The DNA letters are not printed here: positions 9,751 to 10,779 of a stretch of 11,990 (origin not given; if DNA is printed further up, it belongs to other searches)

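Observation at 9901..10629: Solitary Doc/Fic-domain gene in the cos-to-int variable locus of a P4-like satellite: candidate single-gene anti-phage system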

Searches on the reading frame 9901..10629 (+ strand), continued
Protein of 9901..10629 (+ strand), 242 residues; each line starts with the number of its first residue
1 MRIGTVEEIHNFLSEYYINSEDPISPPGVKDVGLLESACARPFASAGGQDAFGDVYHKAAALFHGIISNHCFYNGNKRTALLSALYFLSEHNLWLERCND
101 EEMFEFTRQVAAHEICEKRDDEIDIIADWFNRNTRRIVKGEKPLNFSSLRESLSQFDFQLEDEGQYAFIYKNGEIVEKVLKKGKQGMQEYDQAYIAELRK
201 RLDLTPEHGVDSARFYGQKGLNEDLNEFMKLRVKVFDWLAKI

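Call 56: search_dna_similar(query=window:9901-10626:+, collection=phages, mode=protein, max_rows=25)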
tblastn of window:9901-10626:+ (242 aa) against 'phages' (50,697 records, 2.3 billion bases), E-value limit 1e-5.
Records with a match: 53; places in all: 53; records where one place covers at least 80% of the query: 3.
Best place of each record, by identity: <60% 53.
By first word of the organism name: Streptococcus 29; Gordonia 12; Vibrio 3; Mycobacterium 3; Enterococcus 2; Moorella 1; Monoglobales 1; Bacteriophage 1; Listeria 1.
By host as written in the record: Gordonia terrae 3612 8; Streptococcus suis 6; Gordonia rubripertincta NRRL B-16540 4; - 2; Vibrio cyclitrophicus 10N.286.55.E8 1; Vibrio cyclitrophicus 10N.286.55.C7 1; Vibrio cyclitrophicus 10N.286.55.A5 1; Moorella thermoacetica DSM 103132 1; and 29 more.
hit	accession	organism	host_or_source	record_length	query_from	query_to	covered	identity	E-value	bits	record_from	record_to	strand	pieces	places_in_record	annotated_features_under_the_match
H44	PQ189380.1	Vibrio phage 10N.286.55.E8_PE003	Vibrio cyclitrophicus 10N.286.55.E8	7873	34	242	86%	52.4%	3e-66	227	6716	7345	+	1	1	hypothetical protein (x2)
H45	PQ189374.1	Vibrio phage 10N.286.55.C7_PE003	Vibrio cyclitrophicus 10N.286.55.C7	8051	34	242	86%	52.4%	3e-66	227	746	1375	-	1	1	hypothetical protein (x2)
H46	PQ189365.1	Vibrio phage 10N.286.55.A5_PE004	Vibrio cyclitrophicus 10N.286.55.A5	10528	34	242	86%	52.4%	3e-66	227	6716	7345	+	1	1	hypothetical protein (x2)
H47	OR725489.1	Gordonia phage RayTheFireFly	Gordonia terrae 3612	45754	28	173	60%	32.0%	2e-10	66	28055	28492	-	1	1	33: toxin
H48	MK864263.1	Gordonia phage Melba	Gordonia terrae 3612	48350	28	173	60%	32.0%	2e-10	66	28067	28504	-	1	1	33: hypothetical protein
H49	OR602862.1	Moorella phage MTATph1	Moorella thermoacetica DSM 103132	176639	1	111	46%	37.8%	4e-11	68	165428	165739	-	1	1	Doc-like toxin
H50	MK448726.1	Streptococcus phage Javan29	Streptococcus agalactiae ERR054983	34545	1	115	48%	33.9%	1e-5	52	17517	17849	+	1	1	death on curing protein | prevent host death protein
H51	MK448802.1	Streptococcus phage Javan55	Streptococcus agalactiae SGBS026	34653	1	115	48%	33.9%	1e-5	52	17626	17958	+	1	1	death on curing protein | prevent host death protein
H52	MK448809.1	Streptococcus phage Javan57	Streptococcus agalactiae SGBS029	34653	1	115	48%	33.9%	1e-5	52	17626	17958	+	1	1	death on curing protein | prevent host death protein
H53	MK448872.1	Streptococcus phage Javan20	Streptococcus agalactiae CCUG_30636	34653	1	115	48%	33.9%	1e-5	52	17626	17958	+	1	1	death on curing protein | prevent host death protein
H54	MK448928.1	Streptococcus phage Javan40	Streptococcus agalactiae ERR129800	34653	1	115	48%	33.9%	1e-5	52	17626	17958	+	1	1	death on curing protein | prevent host death protein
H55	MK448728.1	Streptococcus phage Javan3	Streptococcus agalactiae 09mas018883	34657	1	115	48%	33.9%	1e-5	52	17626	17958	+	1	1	death on curing protein | prevent host death protein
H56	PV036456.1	Monoglobales phage CHVD 5762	Monoglobales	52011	1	112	46%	33.9%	6e-8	59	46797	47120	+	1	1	Doc-like toxin | hypothetical protein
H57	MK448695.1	Streptococcus phage Javan181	Streptococcus equi ATCC_35246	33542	1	115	48%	32.2%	7e-8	59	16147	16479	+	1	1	death on curing protein | prevent host death protein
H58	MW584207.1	Mycobacterium phage prophiGD12-2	Mycobacterium abscessus GD12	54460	14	115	42%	35.3%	1e-8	61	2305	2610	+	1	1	3: antitoxin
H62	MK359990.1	Streptococcus phage phi-SC181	Streptococcus suis SC181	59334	1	115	48%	31.3%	2e-8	60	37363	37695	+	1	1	type II toxin-antitoxin system death-on-curing family toxin | type II toxin-antitoxin system Phd/YefM family antitoxin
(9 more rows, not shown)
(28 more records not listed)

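Call 57: get_annotated_region(hit=H46, flank=8000)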
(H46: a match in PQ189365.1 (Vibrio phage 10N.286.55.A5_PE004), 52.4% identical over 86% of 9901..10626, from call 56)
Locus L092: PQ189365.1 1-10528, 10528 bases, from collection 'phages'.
description: Vibrio phage 10N.286.55.A5_PE004, complete genome.
organism: Vibrio phage 10N.286.55.A5_PE004 (NCBI taxid 3385345)
taxonomy: Viruses; Monodnaviria; Loebvirae; Hofneiviricota; Faserviricetes; Tubulavirales
host: Vibrio cyclitrophicus 10N.286.55.A5; source: seawater; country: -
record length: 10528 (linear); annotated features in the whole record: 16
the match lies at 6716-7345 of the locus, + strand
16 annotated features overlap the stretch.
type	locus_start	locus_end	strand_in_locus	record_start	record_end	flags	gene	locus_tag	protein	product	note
CDS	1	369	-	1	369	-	-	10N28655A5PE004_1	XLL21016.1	hypothetical protein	lambda_repressor-like_DNA-binding_domains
CDS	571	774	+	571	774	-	-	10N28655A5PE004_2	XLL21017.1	hypothetical protein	DNA_primase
CDS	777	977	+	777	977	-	-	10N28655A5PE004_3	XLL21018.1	hypothetical protein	-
CDS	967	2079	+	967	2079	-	-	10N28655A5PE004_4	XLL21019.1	hypothetical protein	DNA_replication_initiation_protein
CDS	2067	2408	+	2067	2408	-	-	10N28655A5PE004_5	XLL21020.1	hypothetical protein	Protein_of_unknown_function_(DUF1293)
CDS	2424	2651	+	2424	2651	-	-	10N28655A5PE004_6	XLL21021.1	hypothetical protein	-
CDS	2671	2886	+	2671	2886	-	-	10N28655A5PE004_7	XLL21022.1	hypothetical protein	Vpf81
CDS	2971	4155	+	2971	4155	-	-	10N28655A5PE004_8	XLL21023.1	hypothetical protein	G3P_BPPF1_Attachment_protein_G3P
CDS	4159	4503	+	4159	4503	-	-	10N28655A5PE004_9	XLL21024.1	hypothetical protein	ACE_VIBCH_Accessory_cholera_enterotoxin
CDS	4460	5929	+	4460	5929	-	-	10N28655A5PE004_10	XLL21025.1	hypothetical protein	G1P_BPPHL_Gene_1_protein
CDS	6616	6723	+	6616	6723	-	-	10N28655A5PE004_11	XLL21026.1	hypothetical protein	-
CDS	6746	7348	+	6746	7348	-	-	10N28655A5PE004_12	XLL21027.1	hypothetical protein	DOC_BPP1_Protein_kinase_doc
CDS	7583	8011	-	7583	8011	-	-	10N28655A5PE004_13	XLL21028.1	hypothetical protein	putative_transcription_regulator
CDS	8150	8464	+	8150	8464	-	-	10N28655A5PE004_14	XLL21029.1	hypothetical protein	Homeodomain-like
CDS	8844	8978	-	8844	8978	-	-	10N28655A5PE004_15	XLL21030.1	hypothetical protein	-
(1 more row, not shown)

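Call 79: search_protein_families(library=ncbifam, proteins=[L002:4496-4978:+, L027:4539-5756:+, L066:4974-5711:+], max_evalue=1)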
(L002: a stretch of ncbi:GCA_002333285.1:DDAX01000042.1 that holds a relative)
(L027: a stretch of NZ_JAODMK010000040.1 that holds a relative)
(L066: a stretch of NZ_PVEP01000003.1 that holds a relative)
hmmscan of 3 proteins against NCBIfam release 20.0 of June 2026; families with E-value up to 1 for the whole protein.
L002:4496-4978:+ (161 aa): 1 family
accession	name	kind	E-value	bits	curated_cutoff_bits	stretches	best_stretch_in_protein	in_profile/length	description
TIGR01550.1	DOC_P1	subfamily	5.4e-24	84.7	38.65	1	11-126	2-118/122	type II toxin-antitoxin system death-on-curing family toxin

L027:4539-5756:+ (406 aa): 3 families
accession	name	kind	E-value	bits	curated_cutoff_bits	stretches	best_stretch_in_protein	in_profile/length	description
TIGR01550.1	DOC_P1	subfamily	1.7e-16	60.5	38.65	1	153-269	5-116/122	type II toxin-antitoxin system death-on-curing family toxin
NF041381.1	XopAC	subfamily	0.0024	16.6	450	1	203-241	378-415/451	XopAC/AvrAC family type III secretion system effector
TIGR02613.1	mob_myst_B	hypoth_equivalog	0.0028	17.6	124.4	1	204-240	108-144/186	mobile mystery protein B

L066:4974-5711:+ (246 aa): 3 families
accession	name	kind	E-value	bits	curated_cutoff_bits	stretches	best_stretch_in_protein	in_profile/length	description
TIGR01550.1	DOC_P1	subfamily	8.7e-11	42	38.65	1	61-119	53-109/122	type II toxin-antitoxin system death-on-curing family toxin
NF003197.1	PRK04169.1-1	equivalog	0.026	14.3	260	1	102-146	18-61/228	heptaprenylglyceryl phosphate synthase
NF010658.0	PRK14057.1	equivalog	0.16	11.5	530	1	151-184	168-201/254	epimerase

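Call 83: get_annotated_region(hit=H62, flank=600)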
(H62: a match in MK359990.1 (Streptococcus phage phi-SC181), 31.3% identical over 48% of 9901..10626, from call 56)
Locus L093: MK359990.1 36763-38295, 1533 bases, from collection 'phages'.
description: Streptococcus phage phi-SC181, complete genome.
organism: Streptococcus phage phi-SC181 (NCBI taxid 2607969)
taxonomy: Viruses; Duplodnaviria; Heunggongvirae; Uroviricota; Caudoviricetes
host: Streptococcus suis SC181; source: diseased pig lung; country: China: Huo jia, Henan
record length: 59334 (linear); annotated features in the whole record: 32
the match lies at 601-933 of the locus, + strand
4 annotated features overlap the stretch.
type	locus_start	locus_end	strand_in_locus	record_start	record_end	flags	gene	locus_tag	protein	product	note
CDS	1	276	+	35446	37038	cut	-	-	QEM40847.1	terminase large subunit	-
CDS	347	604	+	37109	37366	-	-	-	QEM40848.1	type II toxin-antitoxin system Phd/YefM family antitoxin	-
CDS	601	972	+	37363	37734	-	-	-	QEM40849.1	type II toxin-antitoxin system death-on-curing family toxin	-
misc_feature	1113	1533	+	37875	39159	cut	-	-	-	-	similar to portal protein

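Call 86: get_annotated_region(hit=H49, flank=700)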
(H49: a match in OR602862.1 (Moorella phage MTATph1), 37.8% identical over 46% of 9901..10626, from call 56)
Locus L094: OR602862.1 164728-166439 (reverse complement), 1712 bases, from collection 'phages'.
description: Moorella phage MTATph1, complete genome.
organism: Moorella phage MTATph1 (NCBI taxid 3090776)
taxonomy: Viruses; Duplodnaviria; Heunggongvirae; Uroviricota; Caudoviricetes
host: Moorella thermoacetica DSM 103132; source: -; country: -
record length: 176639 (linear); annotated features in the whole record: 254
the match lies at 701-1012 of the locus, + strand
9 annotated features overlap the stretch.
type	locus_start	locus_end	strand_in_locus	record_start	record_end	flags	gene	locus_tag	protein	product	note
CDS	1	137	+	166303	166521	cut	-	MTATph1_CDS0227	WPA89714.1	hypothetical protein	-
CDS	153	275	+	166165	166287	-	-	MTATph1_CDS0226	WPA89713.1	hypothetical protein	-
CDS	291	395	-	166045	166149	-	-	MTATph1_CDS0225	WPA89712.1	hypothetical protein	-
CDS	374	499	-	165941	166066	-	-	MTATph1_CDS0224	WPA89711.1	hypothetical protein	-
CDS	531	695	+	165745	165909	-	-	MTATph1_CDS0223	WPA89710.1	hypothetical protein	-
CDS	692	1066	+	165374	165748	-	-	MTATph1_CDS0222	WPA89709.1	Doc-like toxin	-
CDS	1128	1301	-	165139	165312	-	-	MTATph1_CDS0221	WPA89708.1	hypothetical protein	-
CDS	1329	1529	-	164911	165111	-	-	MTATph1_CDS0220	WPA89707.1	hypothetical protein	-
CDS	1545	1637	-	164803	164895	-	-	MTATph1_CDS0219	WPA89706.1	hypothetical protein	-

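Call 87: get_annotated_region(hit=H56, flank=700)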
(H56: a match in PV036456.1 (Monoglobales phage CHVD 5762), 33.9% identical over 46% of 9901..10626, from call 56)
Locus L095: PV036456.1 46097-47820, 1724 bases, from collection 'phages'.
description: Monoglobales phage CHVD 5762, complete genome.
organism: Monoglobales phage CHVD 5762 (NCBI taxid 3403685)
taxonomy: Viruses; Duplodnaviria; Heunggongvirae; Uroviricota; Caudoviricetes; Ca. Heliusvirales
host: Monoglobales; source: human feces; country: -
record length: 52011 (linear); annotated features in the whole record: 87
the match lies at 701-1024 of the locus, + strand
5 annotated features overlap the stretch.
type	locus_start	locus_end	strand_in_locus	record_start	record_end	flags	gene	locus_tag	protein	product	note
CDS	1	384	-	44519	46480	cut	-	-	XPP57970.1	hypothetical protein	-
CDS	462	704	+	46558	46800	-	-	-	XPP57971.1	hypothetical protein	-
CDS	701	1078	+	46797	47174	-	-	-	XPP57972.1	Doc-like toxin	-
CDS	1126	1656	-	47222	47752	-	-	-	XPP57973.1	ssDNA binding and annealing protein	Gp2.5-like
CDS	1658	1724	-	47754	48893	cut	-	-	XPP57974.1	exonuclease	-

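Call 88: get_annotated_region(hit=H47, flank=700)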
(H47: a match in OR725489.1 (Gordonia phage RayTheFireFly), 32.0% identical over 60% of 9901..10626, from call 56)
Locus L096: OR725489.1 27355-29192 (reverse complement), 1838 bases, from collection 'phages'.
description: Gordonia phage RayTheFireFly, complete genome.
organism: Gordonia phage RayTheFireFly (NCBI taxid 3096144)
taxonomy: Viruses; Duplodnaviria; Heunggongvirae; Uroviricota; Caudoviricetes
host: Gordonia terrae 3612; source: soil; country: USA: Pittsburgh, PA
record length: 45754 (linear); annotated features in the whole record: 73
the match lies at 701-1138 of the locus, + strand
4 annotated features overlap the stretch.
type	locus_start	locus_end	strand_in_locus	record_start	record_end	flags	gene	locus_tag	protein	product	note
CDS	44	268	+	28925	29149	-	35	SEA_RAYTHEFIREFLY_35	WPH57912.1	hypothetical protein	-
CDS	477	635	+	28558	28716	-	34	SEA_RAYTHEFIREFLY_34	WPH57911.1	hypothetical protein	-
CDS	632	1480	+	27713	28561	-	33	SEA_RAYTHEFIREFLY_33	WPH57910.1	toxin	toxin in toxin/antitoxin system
CDS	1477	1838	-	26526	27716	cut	32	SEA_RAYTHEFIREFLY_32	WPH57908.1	minor tail protein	-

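Call 89: get_annotated_region(hit=H58, flank=700)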
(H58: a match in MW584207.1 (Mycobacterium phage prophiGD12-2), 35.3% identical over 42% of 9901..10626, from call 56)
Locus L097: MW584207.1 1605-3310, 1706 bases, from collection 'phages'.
description: Mycobacterium phage prophiGD12-2, complete genome.
organism: Mycobacterium phage prophiGD12-2 (NCBI taxid 2813240)
taxonomy: Viruses; Duplodnaviria; Heunggongvirae; Uroviricota; Caudoviricetes
host: Mycobacterium abscessus GD12; source: -; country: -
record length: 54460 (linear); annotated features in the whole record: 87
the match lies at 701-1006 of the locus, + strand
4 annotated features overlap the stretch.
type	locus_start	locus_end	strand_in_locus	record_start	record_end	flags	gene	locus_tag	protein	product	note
CDS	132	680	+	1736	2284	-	2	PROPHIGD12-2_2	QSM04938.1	GepA-like toxin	-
CDS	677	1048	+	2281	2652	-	3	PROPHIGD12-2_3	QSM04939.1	antitoxin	-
CDS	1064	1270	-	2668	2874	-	4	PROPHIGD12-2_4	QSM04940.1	helix-turn-helix DNA binding domain protein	-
CDS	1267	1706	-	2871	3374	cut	5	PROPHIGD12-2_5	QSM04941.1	helix-turn-helix DNA binding domain protein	-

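Call 90: get_annotated_region(hit=H50, flank=700)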
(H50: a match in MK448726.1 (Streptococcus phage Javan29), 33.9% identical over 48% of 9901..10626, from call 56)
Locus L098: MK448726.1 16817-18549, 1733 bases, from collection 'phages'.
description: Streptococcus phage Javan29, complete genome.
organism: Streptococcus phage Javan29 (NCBI taxid 2548095)
taxonomy: Viruses; Duplodnaviria; Heunggongvirae; Uroviricota; Caudoviricetes
host: Streptococcus agalactiae ERR054983; source: -; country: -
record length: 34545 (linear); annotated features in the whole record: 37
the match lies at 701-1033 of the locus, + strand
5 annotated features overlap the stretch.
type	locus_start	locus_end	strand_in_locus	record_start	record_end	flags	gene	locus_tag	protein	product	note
CDS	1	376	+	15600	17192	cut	-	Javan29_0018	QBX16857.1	terminase large subunit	-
CDS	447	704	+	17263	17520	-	-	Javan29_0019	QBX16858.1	prevent host death protein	prevent host death protein, Phd antitoxin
CDS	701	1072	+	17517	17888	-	-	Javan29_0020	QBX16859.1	death on curing protein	Death on curing protein, Doc toxin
CDS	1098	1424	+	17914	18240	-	-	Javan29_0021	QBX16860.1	hypothetical protein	-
CDS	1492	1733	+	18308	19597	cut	-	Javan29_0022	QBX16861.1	portal protein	-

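Call 109: search_protein_families(library=padloc, alignment_id=A2, max_evalue=1e-10)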
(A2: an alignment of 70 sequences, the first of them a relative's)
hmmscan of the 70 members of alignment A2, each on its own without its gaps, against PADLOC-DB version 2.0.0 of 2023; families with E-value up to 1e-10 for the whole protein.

A. member 1, L013:2760-3386:+ (209 aa): 0 families

B. families by the number of members that match (of 70 scanned): 115 families (the first 25 are shown)
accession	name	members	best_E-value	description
PDLC03048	REase_I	2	0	Type I restriction enzyme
PDLC03963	SoFic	2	3.9e-70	-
PDLC03046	REase_I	2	1.1e-58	Type I restriction enzyme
PDLC03040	REase_I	2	2.6e-51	Type I restriction enzyme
PDLC03044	REase_I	2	1.4e-41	Type I restriction enzyme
PDLC03041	REase_I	2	1.7e-35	Type I restriction enzyme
PDLC04966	PDC-S24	2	2.5e-24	-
PDLC04134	mad2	2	6.8e-14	mads_2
PDLC02707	PbeA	2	1.2e-13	PbeA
PDLC04840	PDC-S04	2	1.6e-13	-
PDLC04836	PDC-S04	2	8.1e-12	-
PDLC00662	HmaC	1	0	AAA+ ATPase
PDLC03361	MTase_II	1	1.2e-143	Type II methyltransferase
PDLC02653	DrmMII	1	3e-138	DrmMII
PDLC02599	DrmC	1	1.6e-133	DrmC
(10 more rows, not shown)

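Call 110: search_protein_families(library=padloc, alignment_id=A3, max_evalue=1e-10)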
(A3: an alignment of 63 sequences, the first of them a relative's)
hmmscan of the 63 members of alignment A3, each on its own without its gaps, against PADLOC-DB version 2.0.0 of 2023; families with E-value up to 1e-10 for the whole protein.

A. member 1, L013:5808-6626:+ (273 aa): 0 families

B. families by the number of members that match (of 63 scanned): 65 families (the first 25 are shown)
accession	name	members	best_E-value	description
PDLC03318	MTase_II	2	4.9e-184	Type II methyltransferase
PDLC03021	MTase_I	2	4.7e-163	Type I methyltransferase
PDLC03026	MTase_I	2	4.5e-72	Type I methyltransferase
PDLC03025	MTase_I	2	8.8e-70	Type I methyltransferase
PDLC04134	mad2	2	9.9e-59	mads_2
PDLC03034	MTase_I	2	5.2e-53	Type I methyltransferase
PDLC03018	MTase_I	2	6.4e-51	Type I methyltransferase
PDLC03030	MTase_I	2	9.7e-45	Type I methyltransferase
PDLC03036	MTase_I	2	3.3e-35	Type I methyltransferase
PDLC03031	MTase_I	2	1.8e-31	Type I methyltransferase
PDLC03218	MTase_II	2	5.3e-31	Type II methyltransferase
PDLC03027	MTase_I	2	1.1e-28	Type I methyltransferase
PDLC03317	MTase_II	2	1.5e-28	Type II methyltransferase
PDLC03029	MTase_I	2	6.6e-23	Type I methyltransferase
PDLC03039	MTase_I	2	1.1e-21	Type I methyltransferase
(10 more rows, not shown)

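Call 112: find_encoding_contigs(protein=P0022, flank=6000, max_places=2)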
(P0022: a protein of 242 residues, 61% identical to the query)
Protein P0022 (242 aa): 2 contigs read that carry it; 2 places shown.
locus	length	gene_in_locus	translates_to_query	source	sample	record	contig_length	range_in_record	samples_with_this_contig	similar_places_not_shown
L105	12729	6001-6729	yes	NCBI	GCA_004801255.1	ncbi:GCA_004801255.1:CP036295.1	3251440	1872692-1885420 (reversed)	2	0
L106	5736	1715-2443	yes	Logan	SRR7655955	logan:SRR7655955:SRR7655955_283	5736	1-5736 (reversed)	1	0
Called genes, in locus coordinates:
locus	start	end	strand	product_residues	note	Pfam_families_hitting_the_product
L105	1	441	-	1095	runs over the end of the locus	PF00270:DEAD (faint), PF04851:ResIII (faint), PF00271:Helicase_C (weak)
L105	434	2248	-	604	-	-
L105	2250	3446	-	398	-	PF19888:DUF6361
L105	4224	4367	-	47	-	-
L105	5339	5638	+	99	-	-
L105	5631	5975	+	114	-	PF16175:DUF4875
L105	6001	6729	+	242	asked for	PF02661:Fic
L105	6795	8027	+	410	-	-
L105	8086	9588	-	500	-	PF07693:KAP_NTPase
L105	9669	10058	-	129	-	-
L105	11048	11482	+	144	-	-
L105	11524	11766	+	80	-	PF13441:Gly-zipper_YMGG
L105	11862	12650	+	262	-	PF12838:Fer4_7 (faint), PF14697:Fer4_21 (faint), PF00037:Fer4 (weak), PF12797:Fer4_2 (faint), PF13187:Fer4_9 (weak), PF13237:Fer4_10 (weak)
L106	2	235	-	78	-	?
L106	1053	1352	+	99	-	-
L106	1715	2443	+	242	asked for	PF02661:Fic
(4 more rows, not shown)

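Call 113: find_encoding_contigs(protein=P0060, flank=6000, max_places=3)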
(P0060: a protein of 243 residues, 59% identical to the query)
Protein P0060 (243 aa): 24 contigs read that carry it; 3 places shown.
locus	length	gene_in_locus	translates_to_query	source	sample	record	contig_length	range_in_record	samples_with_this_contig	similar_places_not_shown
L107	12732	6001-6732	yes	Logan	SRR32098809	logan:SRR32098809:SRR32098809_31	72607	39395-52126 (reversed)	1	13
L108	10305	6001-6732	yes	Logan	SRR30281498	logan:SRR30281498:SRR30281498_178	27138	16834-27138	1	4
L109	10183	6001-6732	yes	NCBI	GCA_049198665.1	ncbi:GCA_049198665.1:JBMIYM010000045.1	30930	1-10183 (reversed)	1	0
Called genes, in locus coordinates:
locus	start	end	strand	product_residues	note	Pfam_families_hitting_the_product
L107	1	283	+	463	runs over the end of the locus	PF20335:DUF6630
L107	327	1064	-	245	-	PF00005:ABC_tran, PF02463:SMC_N (faint), PF13304:AAA_21 (faint), PF13401:AAA_22 (faint)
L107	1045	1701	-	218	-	PF00528:BPD_transp_1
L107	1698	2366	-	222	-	PF00528:BPD_transp_1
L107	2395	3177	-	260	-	PF00497:SBP_bac_3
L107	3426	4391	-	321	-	PF03401:TctC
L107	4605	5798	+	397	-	PF00202:Aminotran_3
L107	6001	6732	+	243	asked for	PF02661:Fic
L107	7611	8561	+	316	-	-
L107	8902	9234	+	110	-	-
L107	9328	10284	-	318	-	PF01965:DJ-1_PfpI, PF00165:HTH_AraC, PF12833:HTH_18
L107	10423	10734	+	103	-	PF12823:DUF3817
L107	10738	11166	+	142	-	PF03653:UPF0093, PF10027:DUF2269 (faint)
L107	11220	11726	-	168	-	-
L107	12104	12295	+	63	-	-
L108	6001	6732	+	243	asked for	PF02661:Fic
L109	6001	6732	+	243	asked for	PF02661:Fic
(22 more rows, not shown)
